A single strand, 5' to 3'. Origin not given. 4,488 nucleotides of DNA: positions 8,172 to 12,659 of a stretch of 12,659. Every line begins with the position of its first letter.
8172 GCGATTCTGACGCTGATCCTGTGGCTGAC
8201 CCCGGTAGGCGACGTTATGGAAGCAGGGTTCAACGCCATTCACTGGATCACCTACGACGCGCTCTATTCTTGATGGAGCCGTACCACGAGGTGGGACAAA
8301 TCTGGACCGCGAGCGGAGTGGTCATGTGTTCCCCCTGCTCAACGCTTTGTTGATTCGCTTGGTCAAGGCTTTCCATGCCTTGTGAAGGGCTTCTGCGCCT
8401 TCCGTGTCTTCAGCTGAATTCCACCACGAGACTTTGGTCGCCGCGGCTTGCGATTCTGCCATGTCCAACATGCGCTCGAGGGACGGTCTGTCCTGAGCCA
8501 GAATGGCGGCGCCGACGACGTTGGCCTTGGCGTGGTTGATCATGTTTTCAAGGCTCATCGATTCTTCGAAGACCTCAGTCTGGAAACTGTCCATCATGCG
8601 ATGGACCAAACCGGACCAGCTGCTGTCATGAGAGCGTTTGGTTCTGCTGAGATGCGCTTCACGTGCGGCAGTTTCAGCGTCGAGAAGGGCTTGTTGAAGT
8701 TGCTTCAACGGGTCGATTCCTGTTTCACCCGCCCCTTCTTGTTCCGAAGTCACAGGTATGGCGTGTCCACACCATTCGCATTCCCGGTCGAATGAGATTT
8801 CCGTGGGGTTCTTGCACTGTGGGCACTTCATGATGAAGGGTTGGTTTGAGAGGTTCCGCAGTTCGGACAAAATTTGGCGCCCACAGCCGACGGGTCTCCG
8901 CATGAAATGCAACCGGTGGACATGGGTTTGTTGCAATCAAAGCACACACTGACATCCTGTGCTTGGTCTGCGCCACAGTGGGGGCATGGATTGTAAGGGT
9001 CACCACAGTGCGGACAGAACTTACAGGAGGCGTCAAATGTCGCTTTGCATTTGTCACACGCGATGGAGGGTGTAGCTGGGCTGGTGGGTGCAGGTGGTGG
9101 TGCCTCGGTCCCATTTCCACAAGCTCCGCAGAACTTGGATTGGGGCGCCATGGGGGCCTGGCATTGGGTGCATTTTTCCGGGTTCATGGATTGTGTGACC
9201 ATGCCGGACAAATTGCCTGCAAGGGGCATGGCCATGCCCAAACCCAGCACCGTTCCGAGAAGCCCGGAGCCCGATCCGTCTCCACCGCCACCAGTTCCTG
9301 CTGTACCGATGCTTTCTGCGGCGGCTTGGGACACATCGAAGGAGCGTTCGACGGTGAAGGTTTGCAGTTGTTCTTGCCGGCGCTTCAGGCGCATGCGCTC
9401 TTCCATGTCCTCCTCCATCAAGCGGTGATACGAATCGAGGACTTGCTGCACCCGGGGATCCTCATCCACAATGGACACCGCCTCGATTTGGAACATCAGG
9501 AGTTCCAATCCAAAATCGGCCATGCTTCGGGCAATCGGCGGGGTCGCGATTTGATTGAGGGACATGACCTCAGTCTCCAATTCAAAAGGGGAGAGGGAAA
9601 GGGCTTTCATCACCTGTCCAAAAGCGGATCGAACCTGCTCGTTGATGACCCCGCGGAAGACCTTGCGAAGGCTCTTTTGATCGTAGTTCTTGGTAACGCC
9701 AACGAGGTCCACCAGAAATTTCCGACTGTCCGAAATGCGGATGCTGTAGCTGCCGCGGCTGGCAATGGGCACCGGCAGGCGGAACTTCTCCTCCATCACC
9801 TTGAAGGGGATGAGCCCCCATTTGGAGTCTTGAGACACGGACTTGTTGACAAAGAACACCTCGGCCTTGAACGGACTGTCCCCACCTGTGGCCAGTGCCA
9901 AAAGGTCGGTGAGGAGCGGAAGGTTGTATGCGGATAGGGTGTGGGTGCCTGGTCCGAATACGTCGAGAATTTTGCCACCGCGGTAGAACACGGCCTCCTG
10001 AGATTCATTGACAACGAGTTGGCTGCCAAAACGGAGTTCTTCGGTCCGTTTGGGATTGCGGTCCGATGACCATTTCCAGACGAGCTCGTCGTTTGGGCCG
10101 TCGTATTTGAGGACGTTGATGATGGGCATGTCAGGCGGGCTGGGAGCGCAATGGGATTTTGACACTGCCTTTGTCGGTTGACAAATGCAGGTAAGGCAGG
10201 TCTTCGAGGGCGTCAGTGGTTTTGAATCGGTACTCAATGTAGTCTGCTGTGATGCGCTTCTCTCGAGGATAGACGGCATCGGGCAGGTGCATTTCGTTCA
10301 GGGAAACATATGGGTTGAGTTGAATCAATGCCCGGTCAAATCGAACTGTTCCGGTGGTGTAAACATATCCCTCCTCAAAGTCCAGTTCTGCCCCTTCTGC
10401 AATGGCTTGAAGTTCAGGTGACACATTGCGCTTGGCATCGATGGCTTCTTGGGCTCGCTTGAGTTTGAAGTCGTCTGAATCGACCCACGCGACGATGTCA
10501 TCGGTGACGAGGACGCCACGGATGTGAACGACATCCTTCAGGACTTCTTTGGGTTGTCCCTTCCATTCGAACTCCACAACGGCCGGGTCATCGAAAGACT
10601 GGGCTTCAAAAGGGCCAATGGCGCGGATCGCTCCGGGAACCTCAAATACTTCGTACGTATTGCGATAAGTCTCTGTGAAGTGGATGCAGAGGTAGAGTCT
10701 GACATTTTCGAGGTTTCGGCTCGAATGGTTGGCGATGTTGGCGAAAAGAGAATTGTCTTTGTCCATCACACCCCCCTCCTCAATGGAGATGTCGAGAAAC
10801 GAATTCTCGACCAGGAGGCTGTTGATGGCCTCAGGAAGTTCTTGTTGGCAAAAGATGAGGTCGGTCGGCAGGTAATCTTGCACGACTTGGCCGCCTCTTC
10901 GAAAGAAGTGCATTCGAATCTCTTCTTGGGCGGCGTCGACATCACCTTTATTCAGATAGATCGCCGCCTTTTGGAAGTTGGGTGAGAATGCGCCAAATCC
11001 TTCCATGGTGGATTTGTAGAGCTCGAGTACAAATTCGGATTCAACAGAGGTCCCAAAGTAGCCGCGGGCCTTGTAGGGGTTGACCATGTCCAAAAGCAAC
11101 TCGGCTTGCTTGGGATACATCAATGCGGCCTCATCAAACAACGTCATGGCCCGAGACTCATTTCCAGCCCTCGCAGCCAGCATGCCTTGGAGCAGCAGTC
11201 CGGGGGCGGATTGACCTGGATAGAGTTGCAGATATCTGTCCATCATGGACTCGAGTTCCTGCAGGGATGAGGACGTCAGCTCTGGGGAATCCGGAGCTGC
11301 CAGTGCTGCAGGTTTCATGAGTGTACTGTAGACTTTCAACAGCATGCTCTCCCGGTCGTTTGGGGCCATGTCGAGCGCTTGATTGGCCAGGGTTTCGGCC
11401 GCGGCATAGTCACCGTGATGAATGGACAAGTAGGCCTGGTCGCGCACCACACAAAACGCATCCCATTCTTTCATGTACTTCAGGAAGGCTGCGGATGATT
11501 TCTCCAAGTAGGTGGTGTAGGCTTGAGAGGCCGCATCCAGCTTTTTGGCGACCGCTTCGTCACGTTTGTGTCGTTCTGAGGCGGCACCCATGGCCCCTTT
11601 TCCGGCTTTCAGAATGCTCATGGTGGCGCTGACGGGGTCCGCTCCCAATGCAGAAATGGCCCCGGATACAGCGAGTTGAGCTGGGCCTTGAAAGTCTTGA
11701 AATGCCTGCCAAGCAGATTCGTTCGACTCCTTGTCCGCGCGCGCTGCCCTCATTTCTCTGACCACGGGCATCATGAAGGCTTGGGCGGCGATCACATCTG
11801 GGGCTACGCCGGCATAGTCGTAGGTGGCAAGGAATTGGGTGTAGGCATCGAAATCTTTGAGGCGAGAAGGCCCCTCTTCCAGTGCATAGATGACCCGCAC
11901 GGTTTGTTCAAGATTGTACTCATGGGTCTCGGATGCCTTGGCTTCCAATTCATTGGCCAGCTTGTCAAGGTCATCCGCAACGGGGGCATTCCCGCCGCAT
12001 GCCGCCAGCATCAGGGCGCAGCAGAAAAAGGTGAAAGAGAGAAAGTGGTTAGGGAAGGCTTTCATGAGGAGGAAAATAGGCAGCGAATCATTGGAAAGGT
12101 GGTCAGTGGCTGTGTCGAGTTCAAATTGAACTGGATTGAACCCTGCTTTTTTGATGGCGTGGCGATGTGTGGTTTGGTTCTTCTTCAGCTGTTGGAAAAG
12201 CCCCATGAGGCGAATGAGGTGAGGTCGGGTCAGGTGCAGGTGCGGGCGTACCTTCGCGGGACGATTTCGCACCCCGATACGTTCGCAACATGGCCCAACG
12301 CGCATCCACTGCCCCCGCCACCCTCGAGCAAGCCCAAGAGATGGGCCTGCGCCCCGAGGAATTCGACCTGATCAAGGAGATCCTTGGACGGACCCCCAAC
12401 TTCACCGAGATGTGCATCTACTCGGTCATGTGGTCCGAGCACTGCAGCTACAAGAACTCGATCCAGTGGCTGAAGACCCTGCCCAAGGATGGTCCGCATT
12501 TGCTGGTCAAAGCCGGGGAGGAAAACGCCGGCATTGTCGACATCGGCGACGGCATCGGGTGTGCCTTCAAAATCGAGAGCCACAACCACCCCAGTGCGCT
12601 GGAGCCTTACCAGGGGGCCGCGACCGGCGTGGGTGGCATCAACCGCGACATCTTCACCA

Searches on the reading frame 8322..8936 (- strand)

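Call 13: search_protein_families(library=pfam, proteins=[window:8322-8936:-], max_evalue=0.01)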
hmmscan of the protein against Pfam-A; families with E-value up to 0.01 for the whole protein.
window:8322-8936:- (204 aa): 0 families

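Call 43: search_protein_families(library=ncbifam, proteins=[window:8322-8831:-], max_evalue=0.01)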
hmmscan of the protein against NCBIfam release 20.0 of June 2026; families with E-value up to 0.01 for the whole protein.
window:8322-8831:- (169 aa): 1 family
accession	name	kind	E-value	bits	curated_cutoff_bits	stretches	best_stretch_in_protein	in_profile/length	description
NF001606.0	PRK00398.1-3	equivalog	0.0043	16.8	72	1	2-25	4-29/44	DNA-directed RNA polymerase subunit P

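Call 61: search_protein_families(library=padloc, proteins=[window:8322-8831:-], max_evalue=0.001)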
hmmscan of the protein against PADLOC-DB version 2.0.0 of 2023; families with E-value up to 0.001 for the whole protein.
window:8322-8831:- (169 aa): 1 family
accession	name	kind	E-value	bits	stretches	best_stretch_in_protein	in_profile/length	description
PDLC03862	LmuB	-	6.2e-05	19.5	1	2-163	332-477/643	-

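Call 62: search_protein_families(library=phrogs, proteins=[window:8322-8831:-], max_evalue=0.001)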
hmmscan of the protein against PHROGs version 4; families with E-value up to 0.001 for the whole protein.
window:8322-8831:- (169 aa): 0 families

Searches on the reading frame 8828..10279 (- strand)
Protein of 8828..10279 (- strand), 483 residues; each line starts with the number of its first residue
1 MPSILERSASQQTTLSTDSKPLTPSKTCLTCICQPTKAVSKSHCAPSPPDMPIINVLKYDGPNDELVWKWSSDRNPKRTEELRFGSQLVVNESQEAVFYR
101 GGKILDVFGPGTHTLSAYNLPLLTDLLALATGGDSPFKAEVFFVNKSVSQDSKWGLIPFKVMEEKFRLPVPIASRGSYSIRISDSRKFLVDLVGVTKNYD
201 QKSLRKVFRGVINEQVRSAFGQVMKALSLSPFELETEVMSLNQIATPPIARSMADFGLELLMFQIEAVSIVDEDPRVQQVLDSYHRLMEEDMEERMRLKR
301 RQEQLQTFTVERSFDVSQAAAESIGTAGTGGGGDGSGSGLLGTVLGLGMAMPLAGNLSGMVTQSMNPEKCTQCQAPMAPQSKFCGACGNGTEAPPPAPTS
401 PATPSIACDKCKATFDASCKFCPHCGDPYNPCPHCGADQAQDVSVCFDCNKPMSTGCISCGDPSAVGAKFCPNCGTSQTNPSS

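Call 13: search_protein_families(library=pfam, proteins=[window:8828-10279:-], max_evalue=0.01)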
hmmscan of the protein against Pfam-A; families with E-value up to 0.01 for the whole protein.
window:8828-10279:- (483 aa): 6 families
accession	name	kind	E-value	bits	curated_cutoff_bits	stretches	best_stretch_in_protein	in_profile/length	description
PF13421.11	Band_7_1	-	3e-41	141.8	24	1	74-283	3-205/211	SPFH domain-Band 7 family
PF12773.13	DZR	-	5.9e-14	52.4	27.3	2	432-475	1-45/45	Double zinc ribbon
PF01145.31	Band_7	-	8.4e-08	32.9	23.6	1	89-301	2-172/176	SPFH domain / Band 7 family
PF13248.11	Zn_ribbon_3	-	3.1e-07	30.1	27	0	457-476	5-24/26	zinc-ribbon domain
PF13240.11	Zn_Ribbon_1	-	4.6e-06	26.7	25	1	457-477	2-22/23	zinc-ribbon domain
PF17032.10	Zn_ribbon_15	-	1.1e-05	26.5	28.9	0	365-388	50-73/73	zinc-ribbon family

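Call 61: search_protein_families(library=padloc, proteins=[window:8828-10129:-], max_evalue=0.001)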
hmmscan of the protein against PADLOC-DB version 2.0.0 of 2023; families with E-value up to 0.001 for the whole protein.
window:8828-10129:- (433 aa): 0 families

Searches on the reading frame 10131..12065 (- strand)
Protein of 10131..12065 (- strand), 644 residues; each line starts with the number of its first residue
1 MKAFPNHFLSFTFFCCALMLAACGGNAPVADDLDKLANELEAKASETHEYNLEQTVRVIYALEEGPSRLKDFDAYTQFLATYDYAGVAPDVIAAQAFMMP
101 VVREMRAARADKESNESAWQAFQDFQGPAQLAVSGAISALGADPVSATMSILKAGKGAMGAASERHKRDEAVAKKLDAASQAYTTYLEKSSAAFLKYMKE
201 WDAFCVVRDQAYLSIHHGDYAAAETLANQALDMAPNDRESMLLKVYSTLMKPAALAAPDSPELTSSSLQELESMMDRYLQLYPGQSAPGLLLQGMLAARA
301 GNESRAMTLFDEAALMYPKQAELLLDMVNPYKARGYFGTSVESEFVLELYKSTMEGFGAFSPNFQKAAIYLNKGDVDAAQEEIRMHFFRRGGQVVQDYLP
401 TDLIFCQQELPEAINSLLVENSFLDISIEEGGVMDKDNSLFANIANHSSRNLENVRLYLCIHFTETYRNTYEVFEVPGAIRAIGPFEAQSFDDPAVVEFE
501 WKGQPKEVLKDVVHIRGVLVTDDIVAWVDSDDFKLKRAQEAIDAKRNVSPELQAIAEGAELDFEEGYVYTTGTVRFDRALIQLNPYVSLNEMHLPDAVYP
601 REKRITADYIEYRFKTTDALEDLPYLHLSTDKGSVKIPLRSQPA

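Call 13: search_protein_families(library=pfam, proteins=[window:10131-12065:-], max_evalue=0.01)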
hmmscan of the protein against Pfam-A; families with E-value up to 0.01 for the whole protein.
window:10131-12065:- (644 aa): 6 families
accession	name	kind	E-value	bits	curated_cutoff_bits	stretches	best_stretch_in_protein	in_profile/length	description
PF13428.12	TPR_14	-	2.5e-05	25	23.5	0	211-244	8-41/44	Tetratricopeptide repeat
PF14559.12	TPR_19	-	0.00024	21.8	25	0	217-242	4-29/68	Tetratricopeptide repeat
PF00927.28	Transglut_C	-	0.00076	20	26.6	1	424-468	3-47/106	Transglutaminase family, C-terminal ig like domain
PF13181.12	TPR_8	-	0.00099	19.5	25.7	0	364-383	5-24/34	Tetratricopeptide repeat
PF07719.23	TPR_2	-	0.0039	17.6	27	0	211-237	8-34/34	Tetratricopeptide repeat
PF07219.19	HemY_N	-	0.0087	16.6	31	0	270-316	42-88/107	HemY protein N-terminus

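Call 21: find_homologous_proteins(query=window:10131-12065:-)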
Query window:10131-12065:- (644 aa): 135 proteins with E <= 0.001 among 8000 candidates; the best 120 are listed.
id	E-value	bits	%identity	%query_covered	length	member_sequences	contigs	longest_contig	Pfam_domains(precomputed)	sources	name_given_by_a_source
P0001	0.0e+0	1444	100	100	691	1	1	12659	-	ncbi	-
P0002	0.0e+0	1160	82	96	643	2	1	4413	-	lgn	-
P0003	0.0e+0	1140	78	99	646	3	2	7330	-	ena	-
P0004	1.1e-284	964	67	99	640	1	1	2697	PF13428.13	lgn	-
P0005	4.8e-260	882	60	100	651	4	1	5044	PF07719.24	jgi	jgi:tetratricopeptide (TPR) repeat protein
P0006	1.1e-240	818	57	97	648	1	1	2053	-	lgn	-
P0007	1.4e-237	808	57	97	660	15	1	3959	PF07719.24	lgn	-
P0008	2.9e-230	784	56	94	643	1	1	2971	-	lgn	-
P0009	1.8e-162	560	41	96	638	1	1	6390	-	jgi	-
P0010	3.8e-162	559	41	96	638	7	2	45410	-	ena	-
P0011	4.6e-162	559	41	96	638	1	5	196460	-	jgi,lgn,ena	-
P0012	6.0e-162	558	41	97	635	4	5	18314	PF07719.24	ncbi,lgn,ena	-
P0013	6.7e-162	558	41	96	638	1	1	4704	-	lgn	-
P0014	2.4e-161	556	41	96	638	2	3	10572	-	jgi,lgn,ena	jgi:tetratricopeptide (TPR) repeat protein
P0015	3.2e-161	556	41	96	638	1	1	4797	-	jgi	jgi:tetratricopeptide (TPR) repeat protein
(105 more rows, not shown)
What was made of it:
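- Checked: Lipoprotein homologs are about 635-660 aa (call 21).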

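Call 22: find_encoding_contigs(protein=P0002, flank=10000, max_places=3)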
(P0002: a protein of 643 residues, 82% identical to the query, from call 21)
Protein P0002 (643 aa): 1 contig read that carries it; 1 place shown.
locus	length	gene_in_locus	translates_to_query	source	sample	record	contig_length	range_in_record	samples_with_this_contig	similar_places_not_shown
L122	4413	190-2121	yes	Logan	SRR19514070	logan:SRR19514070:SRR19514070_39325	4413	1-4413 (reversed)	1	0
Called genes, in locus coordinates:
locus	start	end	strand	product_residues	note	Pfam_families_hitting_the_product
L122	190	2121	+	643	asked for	-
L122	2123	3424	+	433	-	PF13421:Band_7_1, PF01145:Band_7, PF17032:Zn_ribbon_15 (faint), PF12773:DZR, PF13240:Zn_Ribbon_1 (faint), PF13248:Zn_ribbon_3 (faint), PF12773:DZR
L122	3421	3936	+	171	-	-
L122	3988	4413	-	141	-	?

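Call 23: find_encoding_contigs(protein=P0003, flank=10000, max_places=3)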
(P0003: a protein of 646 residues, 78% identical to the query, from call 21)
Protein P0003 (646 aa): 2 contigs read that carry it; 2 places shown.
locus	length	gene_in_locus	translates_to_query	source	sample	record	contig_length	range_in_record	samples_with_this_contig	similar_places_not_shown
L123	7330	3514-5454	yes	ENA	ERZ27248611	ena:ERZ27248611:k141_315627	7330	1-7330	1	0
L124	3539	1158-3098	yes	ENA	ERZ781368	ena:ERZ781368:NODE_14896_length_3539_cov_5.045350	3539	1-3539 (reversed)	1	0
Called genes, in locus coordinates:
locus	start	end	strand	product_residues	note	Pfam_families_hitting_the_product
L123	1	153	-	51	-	?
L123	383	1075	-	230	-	PF13398:Peptidase_M50B (weak)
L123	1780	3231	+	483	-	PF04087:DUF389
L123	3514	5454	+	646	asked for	-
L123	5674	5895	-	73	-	-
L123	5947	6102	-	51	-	PF01679:Pmp3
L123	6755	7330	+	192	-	?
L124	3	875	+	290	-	?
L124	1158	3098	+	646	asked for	-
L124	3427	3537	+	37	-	?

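Call 24: find_encoding_contigs(protein=P0005, flank=10000, max_places=3)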
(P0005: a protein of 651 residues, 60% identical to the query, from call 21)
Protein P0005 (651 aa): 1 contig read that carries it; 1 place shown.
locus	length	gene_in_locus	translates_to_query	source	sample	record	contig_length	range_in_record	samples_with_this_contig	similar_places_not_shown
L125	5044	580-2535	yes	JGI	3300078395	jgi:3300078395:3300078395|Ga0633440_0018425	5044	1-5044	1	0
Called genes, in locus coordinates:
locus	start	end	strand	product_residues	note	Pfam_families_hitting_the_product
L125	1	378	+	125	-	?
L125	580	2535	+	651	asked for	PF07719:TPR_2 (faint)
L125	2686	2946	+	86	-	PF01263:Aldose_epim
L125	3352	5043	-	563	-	?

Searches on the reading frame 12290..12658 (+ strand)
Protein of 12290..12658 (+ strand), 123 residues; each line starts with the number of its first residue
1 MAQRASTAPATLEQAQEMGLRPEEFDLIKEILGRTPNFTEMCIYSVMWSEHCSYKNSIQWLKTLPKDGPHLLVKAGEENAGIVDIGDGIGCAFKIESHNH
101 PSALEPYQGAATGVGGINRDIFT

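Call 13: search_protein_families(library=pfam, proteins=[window:12290-12658:+], max_evalue=0.01)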
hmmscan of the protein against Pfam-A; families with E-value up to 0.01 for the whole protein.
window:12290-12658:+ (123 aa): 2 families
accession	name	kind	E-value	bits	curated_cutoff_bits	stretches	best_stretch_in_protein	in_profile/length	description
PF18072.6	FGAR-AT_linker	-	3.3e-16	59.9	26.6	1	13-55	5-50/50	Formylglycinamide ribonucleotide amidotransferase linker domain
PF00586.29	AIRS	-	2.7e-06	28.2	24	1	78-122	2-48/112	AIR synthase related protein, N-terminal domain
